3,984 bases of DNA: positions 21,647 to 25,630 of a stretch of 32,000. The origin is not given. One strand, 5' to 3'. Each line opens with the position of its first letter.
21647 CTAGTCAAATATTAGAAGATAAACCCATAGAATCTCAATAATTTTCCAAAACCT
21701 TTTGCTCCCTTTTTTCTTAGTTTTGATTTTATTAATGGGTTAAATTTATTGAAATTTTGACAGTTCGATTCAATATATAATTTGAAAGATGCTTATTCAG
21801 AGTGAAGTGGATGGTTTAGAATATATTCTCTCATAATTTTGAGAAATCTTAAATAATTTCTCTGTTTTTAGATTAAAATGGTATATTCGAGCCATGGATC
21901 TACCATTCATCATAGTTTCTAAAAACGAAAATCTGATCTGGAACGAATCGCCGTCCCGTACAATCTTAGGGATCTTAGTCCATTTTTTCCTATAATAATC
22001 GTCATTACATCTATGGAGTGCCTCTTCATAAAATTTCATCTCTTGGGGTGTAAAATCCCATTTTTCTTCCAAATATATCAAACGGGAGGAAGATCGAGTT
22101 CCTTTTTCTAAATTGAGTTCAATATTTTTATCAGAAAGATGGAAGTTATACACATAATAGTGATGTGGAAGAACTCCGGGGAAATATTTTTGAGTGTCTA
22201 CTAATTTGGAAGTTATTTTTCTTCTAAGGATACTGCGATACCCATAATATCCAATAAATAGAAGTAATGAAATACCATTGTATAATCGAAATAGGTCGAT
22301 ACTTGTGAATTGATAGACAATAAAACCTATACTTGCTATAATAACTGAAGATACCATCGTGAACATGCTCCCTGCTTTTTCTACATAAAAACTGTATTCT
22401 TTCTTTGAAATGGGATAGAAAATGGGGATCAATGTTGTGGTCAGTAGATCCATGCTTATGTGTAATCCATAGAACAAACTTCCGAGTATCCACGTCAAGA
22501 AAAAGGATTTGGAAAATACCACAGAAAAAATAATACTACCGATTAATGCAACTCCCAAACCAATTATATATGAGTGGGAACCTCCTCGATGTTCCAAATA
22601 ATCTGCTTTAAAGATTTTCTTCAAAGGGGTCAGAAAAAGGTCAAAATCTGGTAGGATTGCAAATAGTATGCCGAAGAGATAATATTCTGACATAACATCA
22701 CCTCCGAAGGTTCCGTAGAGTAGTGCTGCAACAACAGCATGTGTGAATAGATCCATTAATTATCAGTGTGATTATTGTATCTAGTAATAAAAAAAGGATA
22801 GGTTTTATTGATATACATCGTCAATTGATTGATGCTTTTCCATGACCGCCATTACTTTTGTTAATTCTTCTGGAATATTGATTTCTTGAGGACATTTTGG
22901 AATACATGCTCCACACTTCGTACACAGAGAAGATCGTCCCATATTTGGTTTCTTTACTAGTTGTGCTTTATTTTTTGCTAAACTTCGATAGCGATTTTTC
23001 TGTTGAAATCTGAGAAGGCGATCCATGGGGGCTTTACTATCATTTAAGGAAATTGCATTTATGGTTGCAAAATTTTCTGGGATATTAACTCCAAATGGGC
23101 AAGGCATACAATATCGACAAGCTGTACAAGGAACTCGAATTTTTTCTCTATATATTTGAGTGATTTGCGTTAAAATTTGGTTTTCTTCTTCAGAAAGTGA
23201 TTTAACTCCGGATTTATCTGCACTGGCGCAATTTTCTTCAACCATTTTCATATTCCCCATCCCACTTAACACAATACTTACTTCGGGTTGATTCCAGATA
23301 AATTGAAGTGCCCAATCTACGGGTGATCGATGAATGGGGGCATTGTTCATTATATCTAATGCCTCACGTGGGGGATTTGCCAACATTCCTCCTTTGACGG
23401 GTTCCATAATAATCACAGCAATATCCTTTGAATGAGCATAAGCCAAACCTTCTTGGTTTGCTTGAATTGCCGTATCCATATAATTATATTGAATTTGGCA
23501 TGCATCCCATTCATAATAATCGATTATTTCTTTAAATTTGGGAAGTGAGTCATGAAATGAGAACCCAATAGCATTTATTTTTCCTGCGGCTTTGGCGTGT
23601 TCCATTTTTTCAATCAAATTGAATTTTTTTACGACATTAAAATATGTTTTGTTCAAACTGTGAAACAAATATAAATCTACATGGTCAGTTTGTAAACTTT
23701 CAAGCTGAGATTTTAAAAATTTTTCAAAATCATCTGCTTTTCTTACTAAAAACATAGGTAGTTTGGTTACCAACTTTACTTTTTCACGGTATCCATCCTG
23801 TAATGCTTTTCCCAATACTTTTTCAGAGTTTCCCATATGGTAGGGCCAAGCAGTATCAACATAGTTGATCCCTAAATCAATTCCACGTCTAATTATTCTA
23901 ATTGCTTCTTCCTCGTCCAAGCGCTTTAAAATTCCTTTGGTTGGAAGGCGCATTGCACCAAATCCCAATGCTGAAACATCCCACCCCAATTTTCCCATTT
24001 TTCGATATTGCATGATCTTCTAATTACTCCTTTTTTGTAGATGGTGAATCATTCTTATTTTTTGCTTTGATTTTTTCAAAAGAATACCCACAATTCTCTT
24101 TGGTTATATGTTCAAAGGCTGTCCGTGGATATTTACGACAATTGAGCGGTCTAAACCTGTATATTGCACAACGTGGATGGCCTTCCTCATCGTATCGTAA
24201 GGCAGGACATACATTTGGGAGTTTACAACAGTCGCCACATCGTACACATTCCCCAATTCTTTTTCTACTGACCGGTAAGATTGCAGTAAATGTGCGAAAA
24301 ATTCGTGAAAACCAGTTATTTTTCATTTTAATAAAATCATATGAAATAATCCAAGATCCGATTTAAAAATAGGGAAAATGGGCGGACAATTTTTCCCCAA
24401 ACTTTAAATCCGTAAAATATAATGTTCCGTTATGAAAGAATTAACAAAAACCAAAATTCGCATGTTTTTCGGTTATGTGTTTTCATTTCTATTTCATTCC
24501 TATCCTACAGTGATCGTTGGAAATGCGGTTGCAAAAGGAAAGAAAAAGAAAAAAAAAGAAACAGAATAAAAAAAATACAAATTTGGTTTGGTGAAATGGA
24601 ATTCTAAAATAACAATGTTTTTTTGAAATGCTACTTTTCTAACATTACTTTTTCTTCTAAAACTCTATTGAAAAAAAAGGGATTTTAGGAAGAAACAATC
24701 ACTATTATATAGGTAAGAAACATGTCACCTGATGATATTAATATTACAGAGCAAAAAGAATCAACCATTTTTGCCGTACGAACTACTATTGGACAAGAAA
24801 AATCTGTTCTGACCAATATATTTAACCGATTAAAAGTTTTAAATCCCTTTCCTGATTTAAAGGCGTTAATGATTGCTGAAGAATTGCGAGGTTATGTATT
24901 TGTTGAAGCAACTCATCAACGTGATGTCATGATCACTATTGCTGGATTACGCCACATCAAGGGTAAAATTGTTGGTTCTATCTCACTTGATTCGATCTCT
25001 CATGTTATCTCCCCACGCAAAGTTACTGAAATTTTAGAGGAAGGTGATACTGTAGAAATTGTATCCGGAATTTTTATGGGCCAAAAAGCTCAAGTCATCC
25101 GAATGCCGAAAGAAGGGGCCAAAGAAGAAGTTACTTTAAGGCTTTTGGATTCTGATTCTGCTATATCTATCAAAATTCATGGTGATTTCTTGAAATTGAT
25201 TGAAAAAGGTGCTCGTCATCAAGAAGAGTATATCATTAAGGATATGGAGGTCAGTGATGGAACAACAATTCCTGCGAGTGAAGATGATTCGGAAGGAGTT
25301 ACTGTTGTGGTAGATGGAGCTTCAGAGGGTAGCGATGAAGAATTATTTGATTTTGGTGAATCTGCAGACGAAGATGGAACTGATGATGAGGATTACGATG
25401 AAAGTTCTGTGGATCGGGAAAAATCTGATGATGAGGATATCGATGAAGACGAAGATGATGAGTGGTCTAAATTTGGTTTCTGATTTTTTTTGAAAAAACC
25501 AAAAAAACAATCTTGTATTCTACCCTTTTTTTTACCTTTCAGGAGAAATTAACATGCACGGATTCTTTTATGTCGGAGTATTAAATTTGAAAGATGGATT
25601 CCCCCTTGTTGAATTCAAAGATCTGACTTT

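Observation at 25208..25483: Spt5 with a ~90-aa hyper-acidic C-terminal tail ending in an aromatic FGF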

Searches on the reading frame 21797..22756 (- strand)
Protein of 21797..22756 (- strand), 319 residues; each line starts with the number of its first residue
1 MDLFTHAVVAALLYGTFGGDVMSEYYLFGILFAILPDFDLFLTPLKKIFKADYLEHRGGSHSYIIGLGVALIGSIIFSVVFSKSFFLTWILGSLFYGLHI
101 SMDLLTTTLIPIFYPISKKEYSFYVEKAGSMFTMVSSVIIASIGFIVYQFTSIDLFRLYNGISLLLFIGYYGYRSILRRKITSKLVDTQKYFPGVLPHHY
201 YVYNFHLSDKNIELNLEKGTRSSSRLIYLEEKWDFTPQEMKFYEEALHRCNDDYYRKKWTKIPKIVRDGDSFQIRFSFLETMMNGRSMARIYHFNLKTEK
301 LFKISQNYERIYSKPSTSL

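Call 31: search_protein_families(library=pfam, proteins=[window:21797-22756:-], max_evalue=0.001)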
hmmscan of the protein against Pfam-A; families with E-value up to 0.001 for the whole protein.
window:21797-22756:- (319 aa): 1 family
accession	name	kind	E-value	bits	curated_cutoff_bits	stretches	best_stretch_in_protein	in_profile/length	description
PF04307.19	YdjM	-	1e-19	71.2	29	1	1-165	1-164/176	YdjM inner membrane protein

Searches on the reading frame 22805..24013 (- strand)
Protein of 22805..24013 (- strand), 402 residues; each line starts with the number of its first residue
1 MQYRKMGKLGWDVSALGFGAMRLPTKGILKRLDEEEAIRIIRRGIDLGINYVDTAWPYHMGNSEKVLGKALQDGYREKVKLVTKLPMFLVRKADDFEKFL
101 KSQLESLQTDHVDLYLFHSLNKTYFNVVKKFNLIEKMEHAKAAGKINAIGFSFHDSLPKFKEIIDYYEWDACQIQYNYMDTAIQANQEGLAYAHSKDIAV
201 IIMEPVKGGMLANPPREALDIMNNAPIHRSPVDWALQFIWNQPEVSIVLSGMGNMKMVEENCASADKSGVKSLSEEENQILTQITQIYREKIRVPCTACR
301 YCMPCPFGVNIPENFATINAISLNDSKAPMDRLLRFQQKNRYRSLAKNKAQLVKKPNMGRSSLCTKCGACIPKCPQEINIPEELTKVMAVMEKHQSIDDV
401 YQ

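Call 31: search_protein_families(library=pfam, proteins=[window:22805-24013:-], max_evalue=0.001)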
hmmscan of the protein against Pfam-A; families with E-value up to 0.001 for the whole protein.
window:22805-24013:- (402 aa): 5 families
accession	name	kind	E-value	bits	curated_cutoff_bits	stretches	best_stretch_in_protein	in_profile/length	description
PF00248.27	Aldo_ket_red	-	1e-40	140.1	24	1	16-281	2-286/291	Aldo/keto reductase family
PF13187.11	Fer4_9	-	8e-10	39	27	1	296-377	2-50/52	4Fe-4S dicluster domain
PF13183.11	Fer4_8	-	0.00013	22.9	27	1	296-378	5-68/68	4Fe-4S dicluster domain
PF13534.11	Fer4_17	-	0.00023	22.1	22.2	0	296-379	2-61/61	4Fe-4S dicluster domain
PF13746.11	Fer4_18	-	0.00031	21.3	27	0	351-384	48-81/114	4Fe-4S dicluster domain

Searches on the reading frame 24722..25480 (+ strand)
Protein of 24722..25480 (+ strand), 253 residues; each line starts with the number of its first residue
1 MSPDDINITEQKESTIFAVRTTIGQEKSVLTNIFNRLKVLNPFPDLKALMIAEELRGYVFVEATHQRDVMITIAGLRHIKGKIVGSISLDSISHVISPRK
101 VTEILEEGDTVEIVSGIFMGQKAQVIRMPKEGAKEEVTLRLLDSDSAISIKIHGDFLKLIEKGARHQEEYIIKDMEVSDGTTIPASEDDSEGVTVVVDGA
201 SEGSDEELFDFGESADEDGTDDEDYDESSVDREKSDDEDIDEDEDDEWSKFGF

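Call 3: search_protein_families(library=pfam, proteins=[window:24722-25480:+], max_evalue=1)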
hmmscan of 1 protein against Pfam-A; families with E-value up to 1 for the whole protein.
window:24722-25480:+ (253 aa): 3 families
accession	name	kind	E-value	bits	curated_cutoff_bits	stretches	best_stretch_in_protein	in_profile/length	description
PF03439.18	Spt5-NGN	-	2.4e-14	53.5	22.4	1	16-95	2-83/84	Early transcription elongation factor of RNA pol II, NGN section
PF00467.35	KOW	-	0.00039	20.6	22.3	1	107-126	1-20/32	KOW motif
PF02357.24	NusG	-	0.075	14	22.2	1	17-103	4-91/93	Transcription termination factor nusG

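Call 4: search_protein_families(library=ncbifam, proteins=[window:24722-25480:+], max_evalue=1)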
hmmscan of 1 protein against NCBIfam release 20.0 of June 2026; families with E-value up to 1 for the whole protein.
window:24722-25480:+ (253 aa): 7 families
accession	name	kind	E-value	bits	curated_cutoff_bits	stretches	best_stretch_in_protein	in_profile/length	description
TIGR00405.1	KOW_elon_Spt5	equivalog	1.5e-31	109.4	69.95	1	17-163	1-143/145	transcription elongation factor Spt5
NF033644.1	antiterm_UpxY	subfamily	0.00016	21.7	100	1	84-156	87-163/164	UpxY family transcription antiterminator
TIGR00922.1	nusG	equivalog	0.0078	16.1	135.7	1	96-143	110-157/172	transcription termination/antitermination protein NusG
NF033641.1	antiterm_LoaP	exception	0.015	15.5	125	1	57-151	54-160/166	antiterminator LoaP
TIGR01956.2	NusG_myco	equivalog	0.015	14.9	150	1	105-149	186-230/239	transcription termination/antitermination protein NusG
TIGR00686.1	phnA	hypoth_equivalog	0.054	13.7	80.2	1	102-159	48-101/109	zinc ribbon domain-containing protein YjdM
TIGR01955.1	RfaH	equivalog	0.075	13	144.5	1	76-151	82-154/159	transcription/translation regulatory transformer protein RfaH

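Call 8: find_homologous_proteins(query=window:24722-25480:+)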
Query window:24722-25480:+ (253 aa): 162 proteins with E <= 0.001 among 1202 candidates; the best 120 are listed.
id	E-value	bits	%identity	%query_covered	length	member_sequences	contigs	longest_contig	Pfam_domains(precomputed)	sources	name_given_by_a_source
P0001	4.8e-155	532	100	100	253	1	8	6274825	PF03439.19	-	-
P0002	2.6e-137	474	87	100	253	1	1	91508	PF03439.19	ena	-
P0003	4.2e-125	434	80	100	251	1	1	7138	PF03439.19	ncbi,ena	-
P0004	7.4e-105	368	72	95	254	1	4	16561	PF03439.19,PF00467.36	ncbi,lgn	-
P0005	4.4e-104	365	73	96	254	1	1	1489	PF03439.19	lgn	-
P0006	4.2e-103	362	72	95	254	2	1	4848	PF03439.19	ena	-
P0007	5.0e-103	362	71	95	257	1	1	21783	PF03439.19,PF00467.36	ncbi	ncbi:MAG: transcription elongation factor Spt5 [Promethearchaeota archaeon]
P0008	5.1e-103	362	72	100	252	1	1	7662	PF03439.19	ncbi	-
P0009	1.8e-102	360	71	95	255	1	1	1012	PF03439.19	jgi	-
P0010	1.7e-100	353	71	95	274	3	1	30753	PF03439.19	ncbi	ncbi:MAG: transcription elongation factor Spt5 [Promethearchaeota archaeon]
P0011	3.7e-99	349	71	89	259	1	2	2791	PF03439.19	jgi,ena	-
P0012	1.7e-98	347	84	68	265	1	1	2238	PF03439.19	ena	-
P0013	2.5e-98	346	85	71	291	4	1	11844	PF03439.19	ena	-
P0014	3.0e-98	346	67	100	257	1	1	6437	PF03439.19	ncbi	-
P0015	3.5e-98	346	77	79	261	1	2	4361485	PF03439.19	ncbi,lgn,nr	ncbi:MAG: transcription elongation factor Spt5 [Candidatus Lokiarchaeota archaeon]|nr:transcription 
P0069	1.1e-58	217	67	60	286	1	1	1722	PF03439.19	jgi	jgi:transcription elongation factor Spt5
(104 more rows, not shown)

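Call 27: search_solved_structures(query=window:24722-25480:+, max_evalue=0.01, show_alignments=4)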
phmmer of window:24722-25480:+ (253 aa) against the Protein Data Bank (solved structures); distinct sequences matched with E-value up to 0.01: 9.
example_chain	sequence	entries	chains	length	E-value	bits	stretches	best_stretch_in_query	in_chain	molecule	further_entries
3qqc_D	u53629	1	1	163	1.7e-24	89.8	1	15-166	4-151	Transcription antitermination protein nusG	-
4zn1_A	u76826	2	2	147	1.8e-24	89.7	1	16-162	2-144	Transcription elongation factor Spt5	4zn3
3p8b_B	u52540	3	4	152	2.4e-24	89.4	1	15-163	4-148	Transcription antitermination protein nusG | Transcription elongation factor Spt5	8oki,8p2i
9bct_G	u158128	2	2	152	8.8e-23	84.2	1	13-163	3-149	Transcription elongation factor Spt5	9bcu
3ewg_A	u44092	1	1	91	5.1e-10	42.4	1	16-99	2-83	Putative transcription antitermination protein nusG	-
3lpe_A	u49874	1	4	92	1.3e-09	41.1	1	15-98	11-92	Putative transcription antitermination protein nusG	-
8vd6_A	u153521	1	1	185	2.5e-07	33.7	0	86-118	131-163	CAP REPEAT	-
8hyj_W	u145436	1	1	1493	0.0006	22.6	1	11-131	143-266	Protein RNA-directed DNA methylation 3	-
8qsz_Y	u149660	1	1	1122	0.00085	22.1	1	12-137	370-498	Transcription elongation factor spt5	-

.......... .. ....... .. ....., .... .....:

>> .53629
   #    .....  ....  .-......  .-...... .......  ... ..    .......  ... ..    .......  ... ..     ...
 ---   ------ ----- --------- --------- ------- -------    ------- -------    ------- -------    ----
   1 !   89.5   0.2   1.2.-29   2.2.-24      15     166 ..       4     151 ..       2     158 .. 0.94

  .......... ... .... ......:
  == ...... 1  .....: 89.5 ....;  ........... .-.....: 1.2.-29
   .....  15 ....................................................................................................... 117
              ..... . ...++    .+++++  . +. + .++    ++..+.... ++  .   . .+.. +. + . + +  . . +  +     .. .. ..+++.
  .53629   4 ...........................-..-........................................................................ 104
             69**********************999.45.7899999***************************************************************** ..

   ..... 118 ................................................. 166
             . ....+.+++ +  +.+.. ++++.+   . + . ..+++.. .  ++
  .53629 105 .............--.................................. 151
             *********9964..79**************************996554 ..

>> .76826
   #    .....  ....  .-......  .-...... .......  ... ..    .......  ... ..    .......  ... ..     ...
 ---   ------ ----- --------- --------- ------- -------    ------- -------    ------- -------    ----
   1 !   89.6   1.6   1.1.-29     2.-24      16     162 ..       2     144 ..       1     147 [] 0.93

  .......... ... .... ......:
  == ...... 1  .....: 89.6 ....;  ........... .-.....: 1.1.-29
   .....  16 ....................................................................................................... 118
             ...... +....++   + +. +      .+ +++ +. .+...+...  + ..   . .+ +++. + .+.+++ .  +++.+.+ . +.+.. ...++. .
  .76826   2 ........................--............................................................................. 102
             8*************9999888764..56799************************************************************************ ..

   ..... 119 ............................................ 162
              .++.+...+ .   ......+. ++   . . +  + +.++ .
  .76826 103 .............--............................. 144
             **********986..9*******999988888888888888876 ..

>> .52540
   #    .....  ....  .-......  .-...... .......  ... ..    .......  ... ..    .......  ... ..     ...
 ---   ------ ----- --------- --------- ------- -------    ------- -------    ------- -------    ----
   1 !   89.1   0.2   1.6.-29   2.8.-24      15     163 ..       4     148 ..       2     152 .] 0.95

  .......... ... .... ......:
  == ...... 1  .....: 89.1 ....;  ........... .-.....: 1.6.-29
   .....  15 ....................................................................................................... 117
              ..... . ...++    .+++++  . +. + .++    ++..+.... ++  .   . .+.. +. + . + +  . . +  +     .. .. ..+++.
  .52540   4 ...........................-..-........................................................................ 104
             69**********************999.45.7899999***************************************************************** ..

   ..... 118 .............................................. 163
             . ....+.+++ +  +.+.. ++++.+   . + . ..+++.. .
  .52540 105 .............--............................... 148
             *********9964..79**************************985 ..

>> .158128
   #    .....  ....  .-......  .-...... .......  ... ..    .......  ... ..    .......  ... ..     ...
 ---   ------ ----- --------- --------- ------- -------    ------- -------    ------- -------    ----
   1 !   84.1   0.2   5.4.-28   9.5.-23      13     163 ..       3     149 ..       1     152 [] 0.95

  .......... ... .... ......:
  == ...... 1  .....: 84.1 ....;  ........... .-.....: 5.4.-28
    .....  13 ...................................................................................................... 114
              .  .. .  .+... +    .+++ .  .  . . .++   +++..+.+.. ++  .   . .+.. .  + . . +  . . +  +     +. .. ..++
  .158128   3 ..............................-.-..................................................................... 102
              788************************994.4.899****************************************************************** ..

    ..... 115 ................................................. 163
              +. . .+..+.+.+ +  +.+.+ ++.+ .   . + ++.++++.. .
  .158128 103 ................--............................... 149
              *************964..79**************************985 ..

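Call 37: predict_structure(alignment_id=A1)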
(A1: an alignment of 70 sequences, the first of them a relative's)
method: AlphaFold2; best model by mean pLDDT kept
length: 253 residues; sequences in the alignment: 70
mean_pLDDT: 70.1   pTM: 0.41
mean pLDDT of the five models: 70.1, 68.9, 68.3, 68.2, 66.4
residues with pLDDT >= 90: 55; 70-90: 81; 50-70: 52; < 50: 65
segments of 3 or more residues with pLDDT < 50: 1-10, 187-194, 196-206, 213-222, 224-229, 236-241
pLDDT, mean of each block of 10 residues (from residue 1): 43 83 93 91 90 91 92 90 84 65 71 87 83 70 84 83 66 56 50 44 45 44 46 46 57 60
secondary structure, 60 per line:
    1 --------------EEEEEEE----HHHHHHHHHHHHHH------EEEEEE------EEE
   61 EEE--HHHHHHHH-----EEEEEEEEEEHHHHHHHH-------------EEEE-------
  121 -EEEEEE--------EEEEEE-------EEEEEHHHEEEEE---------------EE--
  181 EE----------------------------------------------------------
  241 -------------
elements in order: E15-21 H26-39 E46-51 E58-63 H66-73 E79-88 H89-96 E110-113 E122-127 E136-141 E149-153 E157-161

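Call 66: search_protein_representatives(protein=window:24722-25480:+)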
Query: 253 residues. Proteins with E-value up to 0.001 (for the whole library): 408; up to 1e-10: 189; up to 1e-30: 15. The best 150 are listed.
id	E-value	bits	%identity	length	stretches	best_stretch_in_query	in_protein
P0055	5.3e-79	281.4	59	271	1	3-253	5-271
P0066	2.6e-60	220.2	65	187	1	70-253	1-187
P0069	3.5e-59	216.5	66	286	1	11-164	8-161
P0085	2.0e-56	207.5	51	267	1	11-251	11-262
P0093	1.4e-52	194.9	45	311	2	11-218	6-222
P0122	4.4e-50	186.7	43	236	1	11-252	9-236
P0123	9.8e-46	172.5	49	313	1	11-179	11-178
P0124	9.2e-45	169.3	48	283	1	11-179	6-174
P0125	2.0e-44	168.2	43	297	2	11-171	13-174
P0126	2.4e-41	158.1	46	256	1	12-218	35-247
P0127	5.9e-41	156.8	43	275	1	7-251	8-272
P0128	1.9e-40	155.2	59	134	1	5-132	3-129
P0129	1.4e-35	139.3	50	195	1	12-134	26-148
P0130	1.3e-33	132.8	50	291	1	13-164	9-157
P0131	6.3e-31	124.0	45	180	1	14-165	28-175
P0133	4.5e-27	111.4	45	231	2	46-175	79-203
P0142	6.6e-21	91.2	39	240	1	12-163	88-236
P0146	9.0e-20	87.5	37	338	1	13-163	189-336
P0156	2.3e-18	82.9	33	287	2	14-162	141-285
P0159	2.9e-18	82.6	35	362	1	10-163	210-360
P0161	3.3e-18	82.4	34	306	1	13-163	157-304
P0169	1.5e-17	80.2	31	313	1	13-162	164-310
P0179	1.2e-16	77.3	31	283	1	16-215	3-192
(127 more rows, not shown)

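Call 68: list_cluster_members(proteins=[P0146, P0159, P0161, P0142, P0156, P0169, P0179, P0133, P0130, P0069])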
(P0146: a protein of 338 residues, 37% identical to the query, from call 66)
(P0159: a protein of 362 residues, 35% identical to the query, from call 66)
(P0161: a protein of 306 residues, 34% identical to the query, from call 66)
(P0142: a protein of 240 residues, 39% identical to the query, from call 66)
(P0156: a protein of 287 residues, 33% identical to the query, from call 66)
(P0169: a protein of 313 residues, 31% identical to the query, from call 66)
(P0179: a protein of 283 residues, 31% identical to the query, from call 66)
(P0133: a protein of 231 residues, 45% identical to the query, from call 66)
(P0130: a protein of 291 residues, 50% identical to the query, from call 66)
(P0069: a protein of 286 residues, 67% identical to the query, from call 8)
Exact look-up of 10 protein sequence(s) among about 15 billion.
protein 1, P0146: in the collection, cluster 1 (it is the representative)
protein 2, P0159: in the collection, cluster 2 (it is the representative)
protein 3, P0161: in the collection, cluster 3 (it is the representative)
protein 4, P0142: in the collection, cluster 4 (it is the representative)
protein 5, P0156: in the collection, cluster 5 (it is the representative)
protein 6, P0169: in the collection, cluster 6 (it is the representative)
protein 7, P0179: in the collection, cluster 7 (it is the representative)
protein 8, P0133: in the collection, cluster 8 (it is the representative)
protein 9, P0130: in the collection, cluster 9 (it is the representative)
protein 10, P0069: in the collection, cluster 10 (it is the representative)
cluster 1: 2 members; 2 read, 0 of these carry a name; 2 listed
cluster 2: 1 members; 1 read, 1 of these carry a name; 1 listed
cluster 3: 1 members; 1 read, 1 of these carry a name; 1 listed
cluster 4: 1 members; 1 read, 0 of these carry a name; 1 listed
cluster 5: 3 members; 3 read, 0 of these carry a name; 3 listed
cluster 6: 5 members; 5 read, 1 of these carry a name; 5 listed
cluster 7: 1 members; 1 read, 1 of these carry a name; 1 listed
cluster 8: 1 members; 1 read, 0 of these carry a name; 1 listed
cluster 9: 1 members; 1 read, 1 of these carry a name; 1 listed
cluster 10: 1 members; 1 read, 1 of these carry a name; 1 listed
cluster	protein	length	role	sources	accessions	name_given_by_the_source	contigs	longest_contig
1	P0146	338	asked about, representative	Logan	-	-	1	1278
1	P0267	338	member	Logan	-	-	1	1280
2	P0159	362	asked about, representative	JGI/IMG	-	transcriptional antiterminator NusG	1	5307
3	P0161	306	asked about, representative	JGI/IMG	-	transcriptional antiterminator NusG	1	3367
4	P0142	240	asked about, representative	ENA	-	-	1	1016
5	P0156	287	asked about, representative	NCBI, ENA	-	-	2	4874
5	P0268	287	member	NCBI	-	-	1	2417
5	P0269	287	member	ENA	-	-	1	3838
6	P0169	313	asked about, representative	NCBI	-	-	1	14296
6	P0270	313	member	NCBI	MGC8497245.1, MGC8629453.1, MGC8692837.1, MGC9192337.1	MAG: transcription elongation factor Spt5 [Thermoplasmata archaeon]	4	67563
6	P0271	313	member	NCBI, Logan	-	-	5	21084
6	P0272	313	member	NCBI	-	-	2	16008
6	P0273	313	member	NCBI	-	-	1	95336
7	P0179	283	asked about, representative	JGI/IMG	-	transcriptional antiterminator NusG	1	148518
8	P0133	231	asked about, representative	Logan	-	-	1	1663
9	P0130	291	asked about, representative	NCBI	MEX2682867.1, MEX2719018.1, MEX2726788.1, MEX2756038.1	MAG: transcription elongation factor Spt5 [Candidatus Sigynarchaeota archaeon]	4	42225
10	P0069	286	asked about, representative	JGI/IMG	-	transcription elongation factor Spt5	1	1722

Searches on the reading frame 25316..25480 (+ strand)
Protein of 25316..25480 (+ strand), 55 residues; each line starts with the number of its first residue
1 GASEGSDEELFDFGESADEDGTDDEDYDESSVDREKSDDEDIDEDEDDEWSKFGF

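Call 42: search_solved_structures(query=window:25316-25480:+, max_evalue=10, show_alignments=5)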
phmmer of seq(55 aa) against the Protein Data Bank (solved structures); distinct sequences matched with E-value up to 10: 1.
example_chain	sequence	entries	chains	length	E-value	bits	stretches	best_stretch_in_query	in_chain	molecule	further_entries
1tcf_A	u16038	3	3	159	7.4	10.8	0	7-49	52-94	TROPONIN C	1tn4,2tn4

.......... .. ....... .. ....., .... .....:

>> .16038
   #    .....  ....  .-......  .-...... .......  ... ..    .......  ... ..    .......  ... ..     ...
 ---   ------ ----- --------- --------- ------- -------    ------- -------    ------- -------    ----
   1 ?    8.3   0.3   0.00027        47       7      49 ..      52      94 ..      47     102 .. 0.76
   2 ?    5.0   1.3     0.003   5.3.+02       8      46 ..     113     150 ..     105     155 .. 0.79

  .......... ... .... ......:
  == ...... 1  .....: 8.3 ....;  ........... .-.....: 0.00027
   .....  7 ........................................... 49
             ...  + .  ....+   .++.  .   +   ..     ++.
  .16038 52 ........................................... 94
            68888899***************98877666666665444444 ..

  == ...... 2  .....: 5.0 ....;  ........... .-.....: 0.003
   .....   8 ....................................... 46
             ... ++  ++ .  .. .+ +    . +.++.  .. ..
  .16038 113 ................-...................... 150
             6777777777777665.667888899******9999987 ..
